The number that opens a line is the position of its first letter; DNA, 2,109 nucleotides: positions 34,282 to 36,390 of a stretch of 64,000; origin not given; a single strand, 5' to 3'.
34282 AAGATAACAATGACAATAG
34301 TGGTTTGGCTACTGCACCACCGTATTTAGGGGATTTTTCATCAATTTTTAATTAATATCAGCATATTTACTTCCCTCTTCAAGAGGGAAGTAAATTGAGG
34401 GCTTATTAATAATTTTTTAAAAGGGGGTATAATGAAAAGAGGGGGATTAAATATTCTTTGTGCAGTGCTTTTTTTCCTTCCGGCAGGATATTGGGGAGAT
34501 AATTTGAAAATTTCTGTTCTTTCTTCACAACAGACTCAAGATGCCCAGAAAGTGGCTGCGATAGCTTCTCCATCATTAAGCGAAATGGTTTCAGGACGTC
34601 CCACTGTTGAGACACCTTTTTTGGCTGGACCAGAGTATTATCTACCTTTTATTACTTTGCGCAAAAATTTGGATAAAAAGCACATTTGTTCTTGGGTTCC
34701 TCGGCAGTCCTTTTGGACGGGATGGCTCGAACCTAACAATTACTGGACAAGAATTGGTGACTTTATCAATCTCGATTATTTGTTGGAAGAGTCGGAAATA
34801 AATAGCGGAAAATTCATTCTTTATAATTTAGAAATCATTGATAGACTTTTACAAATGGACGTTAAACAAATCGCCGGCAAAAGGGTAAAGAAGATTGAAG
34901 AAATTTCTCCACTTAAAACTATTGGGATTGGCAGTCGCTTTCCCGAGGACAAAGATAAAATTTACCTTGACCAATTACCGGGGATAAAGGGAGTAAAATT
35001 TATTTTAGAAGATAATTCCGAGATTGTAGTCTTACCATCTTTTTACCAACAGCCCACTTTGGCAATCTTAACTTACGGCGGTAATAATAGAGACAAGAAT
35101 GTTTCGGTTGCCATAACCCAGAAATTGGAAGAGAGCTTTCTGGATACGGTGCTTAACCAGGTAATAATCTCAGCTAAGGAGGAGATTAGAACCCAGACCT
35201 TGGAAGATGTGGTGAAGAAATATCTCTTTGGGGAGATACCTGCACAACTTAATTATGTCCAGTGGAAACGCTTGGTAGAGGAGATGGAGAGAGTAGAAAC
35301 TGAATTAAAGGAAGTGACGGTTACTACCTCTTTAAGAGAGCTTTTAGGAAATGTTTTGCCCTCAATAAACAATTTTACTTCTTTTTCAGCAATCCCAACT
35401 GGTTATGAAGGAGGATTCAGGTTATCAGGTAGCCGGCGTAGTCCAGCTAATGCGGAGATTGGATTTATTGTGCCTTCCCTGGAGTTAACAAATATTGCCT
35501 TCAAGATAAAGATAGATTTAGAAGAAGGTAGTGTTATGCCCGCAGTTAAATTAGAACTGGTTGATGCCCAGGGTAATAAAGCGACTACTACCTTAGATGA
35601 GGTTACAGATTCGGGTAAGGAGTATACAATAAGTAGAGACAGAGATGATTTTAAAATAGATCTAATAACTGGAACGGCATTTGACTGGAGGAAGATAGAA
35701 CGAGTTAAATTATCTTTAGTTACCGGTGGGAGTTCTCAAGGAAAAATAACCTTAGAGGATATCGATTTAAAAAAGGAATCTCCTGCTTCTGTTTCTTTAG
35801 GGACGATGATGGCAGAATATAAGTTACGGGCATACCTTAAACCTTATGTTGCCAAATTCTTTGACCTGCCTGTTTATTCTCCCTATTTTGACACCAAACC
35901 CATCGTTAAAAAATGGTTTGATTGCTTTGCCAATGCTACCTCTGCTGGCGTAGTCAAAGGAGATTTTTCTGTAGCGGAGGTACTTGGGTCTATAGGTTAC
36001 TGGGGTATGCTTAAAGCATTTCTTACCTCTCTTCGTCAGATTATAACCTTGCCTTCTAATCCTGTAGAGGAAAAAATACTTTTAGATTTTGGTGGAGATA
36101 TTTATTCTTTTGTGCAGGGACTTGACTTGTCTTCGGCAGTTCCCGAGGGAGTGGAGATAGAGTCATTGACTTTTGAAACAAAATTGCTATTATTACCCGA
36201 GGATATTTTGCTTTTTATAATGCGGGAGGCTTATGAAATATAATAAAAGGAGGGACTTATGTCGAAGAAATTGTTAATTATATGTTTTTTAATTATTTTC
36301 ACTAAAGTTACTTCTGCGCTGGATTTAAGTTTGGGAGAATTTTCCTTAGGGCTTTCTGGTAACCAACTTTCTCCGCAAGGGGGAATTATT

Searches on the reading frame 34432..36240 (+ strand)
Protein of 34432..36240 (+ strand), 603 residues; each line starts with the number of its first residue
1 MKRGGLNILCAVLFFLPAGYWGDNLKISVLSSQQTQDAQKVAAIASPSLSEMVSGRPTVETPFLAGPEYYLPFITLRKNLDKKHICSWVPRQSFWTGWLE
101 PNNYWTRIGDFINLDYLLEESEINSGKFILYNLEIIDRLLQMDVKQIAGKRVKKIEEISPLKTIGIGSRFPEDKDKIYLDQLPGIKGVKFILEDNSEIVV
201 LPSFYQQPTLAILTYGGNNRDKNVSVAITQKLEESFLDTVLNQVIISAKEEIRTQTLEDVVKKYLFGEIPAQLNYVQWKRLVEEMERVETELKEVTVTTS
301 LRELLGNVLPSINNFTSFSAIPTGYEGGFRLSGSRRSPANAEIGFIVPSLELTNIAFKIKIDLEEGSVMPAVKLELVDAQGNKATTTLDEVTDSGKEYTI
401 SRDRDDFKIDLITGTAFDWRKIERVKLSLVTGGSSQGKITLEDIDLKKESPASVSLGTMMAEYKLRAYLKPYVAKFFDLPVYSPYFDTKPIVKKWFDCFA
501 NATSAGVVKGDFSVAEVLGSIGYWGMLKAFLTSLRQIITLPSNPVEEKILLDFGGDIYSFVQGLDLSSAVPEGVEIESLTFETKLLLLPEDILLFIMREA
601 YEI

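Call 7: search_protein_families(library=pfam, proteins=[window:34432-36240:+], max_evalue=0.01)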
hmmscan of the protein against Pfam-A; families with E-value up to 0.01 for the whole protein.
window:34432-36240:+ (603 aa): 0 families

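Call 40: list_cluster_members(proteins=[P0001, window:34432-36240:+, window:8180-10630:+, window:32124-34352:+, window:36259-40491:+])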
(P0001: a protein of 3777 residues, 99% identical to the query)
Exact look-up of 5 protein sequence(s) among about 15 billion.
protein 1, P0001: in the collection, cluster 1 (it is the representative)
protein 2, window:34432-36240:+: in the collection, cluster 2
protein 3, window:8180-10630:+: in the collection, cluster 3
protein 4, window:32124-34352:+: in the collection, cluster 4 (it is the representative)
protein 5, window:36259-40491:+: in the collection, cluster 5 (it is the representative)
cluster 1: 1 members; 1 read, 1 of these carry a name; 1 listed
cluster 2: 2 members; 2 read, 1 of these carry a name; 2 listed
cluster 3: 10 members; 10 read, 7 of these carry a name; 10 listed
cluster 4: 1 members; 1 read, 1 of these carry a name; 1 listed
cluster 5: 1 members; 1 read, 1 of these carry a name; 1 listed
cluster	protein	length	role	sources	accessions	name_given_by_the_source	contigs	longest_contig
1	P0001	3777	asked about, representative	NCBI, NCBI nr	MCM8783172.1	MAG: hypothetical protein NC818_00110 [Candidatus Omnitrophica bacterium] | hypothetical protein [Candidatus Omnitrophota bacterium]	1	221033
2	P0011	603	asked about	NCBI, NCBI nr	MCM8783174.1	MAG: hypothetical protein NC818_00120 [Candidatus Omnitrophica bacterium] | hypothetical protein [Candidatus Omnitrophota bacterium]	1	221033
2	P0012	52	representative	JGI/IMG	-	-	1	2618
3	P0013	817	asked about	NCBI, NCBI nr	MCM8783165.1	MAG: glycosyl transferase family 36 [Candidatus Omnitrophica bacterium] | glycosyl transferase family 36 [Candidatus Omnitrophota bacterium]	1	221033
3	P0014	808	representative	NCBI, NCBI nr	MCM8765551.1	MAG: glycosyl transferase family 36 [Candidatus Omnitrophica bacterium] | glycosyl transferase family 36 [Candidatus Omnitrophota bacterium]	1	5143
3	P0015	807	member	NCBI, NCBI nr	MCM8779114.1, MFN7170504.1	MAG: glycosyl transferase family 36 [Candidatus Omnitrophica bacterium] | glycosyl transferase family 36 [Candidatus Omnitrophota bacterium]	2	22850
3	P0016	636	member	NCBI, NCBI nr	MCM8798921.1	MAG: glycosyl transferase family 36, partial [Candidatus Omnitrophica bacterium] | glycosyl transferase family 36 [Candidatus Omnitrophota bacterium]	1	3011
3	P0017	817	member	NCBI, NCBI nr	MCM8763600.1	MAG: glycosyl transferase family 36 [Candidatus Omnitrophica bacterium] | glycosyl transferase family 36 [Candidatus Omnitrophota bacterium]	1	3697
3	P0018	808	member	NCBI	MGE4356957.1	MAG: glycosyl transferase family 36 [Candidatus Omnitrophota bacterium]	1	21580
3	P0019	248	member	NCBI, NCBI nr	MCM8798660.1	MAG: glycosyl transferase family 36, partial [Candidatus Omnitrophica bacterium] | glycosyl transferase family 36 [Candidatus Omnitrophota bacterium]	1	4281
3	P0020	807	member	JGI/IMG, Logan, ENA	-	-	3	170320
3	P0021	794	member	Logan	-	-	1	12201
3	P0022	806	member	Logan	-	-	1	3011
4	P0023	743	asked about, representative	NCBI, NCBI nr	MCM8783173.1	MAG: hypothetical protein NC818_00115 [Candidatus Omnitrophica bacterium] | hypothetical protein [Candidatus Omnitrophota bacterium]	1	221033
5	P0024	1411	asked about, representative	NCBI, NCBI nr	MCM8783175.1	MAG: hypothetical protein NC818_00125 [Candidatus Omnitrophica bacterium] | hypothetical protein [Candidatus Omnitrophota bacterium]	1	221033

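Call 42: find_homologous_proteins(query=window:34432-36240:+, max_evalue=0.001)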
Query window:34432-36240:+: 8000 candidates shared short words with the query, none scored E <= 0.001.

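Call 67: search_protein_families(library=ncbifam, proteins=[window:34432-36240:+], max_evalue=0.001)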
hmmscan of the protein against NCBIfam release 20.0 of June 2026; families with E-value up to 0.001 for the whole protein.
window:34432-36240:+ (603 aa): 0 families

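Call 88: predict_structure(protein=window:34432-36240:+)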
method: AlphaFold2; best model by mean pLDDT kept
length: 603 residues; sequences in the alignment: 1
mean_pLDDT: 38.7   pTM: 0.24
mean pLDDT of the five models: 38.7, 37.4, 36.9, 34.2, 32.3
residues with pLDDT >= 90: 0; 70-90: 0; 50-70: 110; < 50: 493
segments of 3 or more residues with pLDDT < 50: 1-244, 265-277, 294-298, 303-367, 379-381, 389-396, 398-408, 412-417, 419-423, 432-551, 601-603
pLDDT, mean of each block of 10 residues (from residue 1): 29 31 29 31 31 28 28 29 32 30 31 30 29 30 24 24 24 29 28 29 29 30 29 40 53 59 47 46 61 52 42 26 27 31 40 45 48 54 53 39 46 44 51 45 38 32 37 34 36 45 41 37 42 42 43 54 62 58 53 52 45
secondary structure, 60 per line:
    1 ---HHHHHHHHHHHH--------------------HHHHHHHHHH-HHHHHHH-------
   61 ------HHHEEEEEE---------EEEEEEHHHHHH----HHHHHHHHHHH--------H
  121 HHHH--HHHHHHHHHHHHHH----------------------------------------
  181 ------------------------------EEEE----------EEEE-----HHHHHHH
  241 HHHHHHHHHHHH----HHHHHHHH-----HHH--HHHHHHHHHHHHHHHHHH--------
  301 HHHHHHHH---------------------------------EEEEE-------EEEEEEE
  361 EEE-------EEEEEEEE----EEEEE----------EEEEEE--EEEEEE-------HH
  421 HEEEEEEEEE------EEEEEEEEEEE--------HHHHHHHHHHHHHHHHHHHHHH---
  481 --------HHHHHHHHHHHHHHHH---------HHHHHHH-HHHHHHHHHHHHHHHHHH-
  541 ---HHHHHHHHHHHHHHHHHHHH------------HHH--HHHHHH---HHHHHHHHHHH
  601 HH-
elements in order: H4-15 H36-45 H47-53 E70-75 E85-90 H91-96 H101-111 H120-124 H127-140 E211-214 E225-228 H234-252 H257-264 H275-292 H301-308 E342-346 E354-363 E371-378 E383-387 E398-403 E406-411 E422-430 E437-447 H456-477 H489-504 H514-520 H522-539 H544-563 H581-586 H590-602
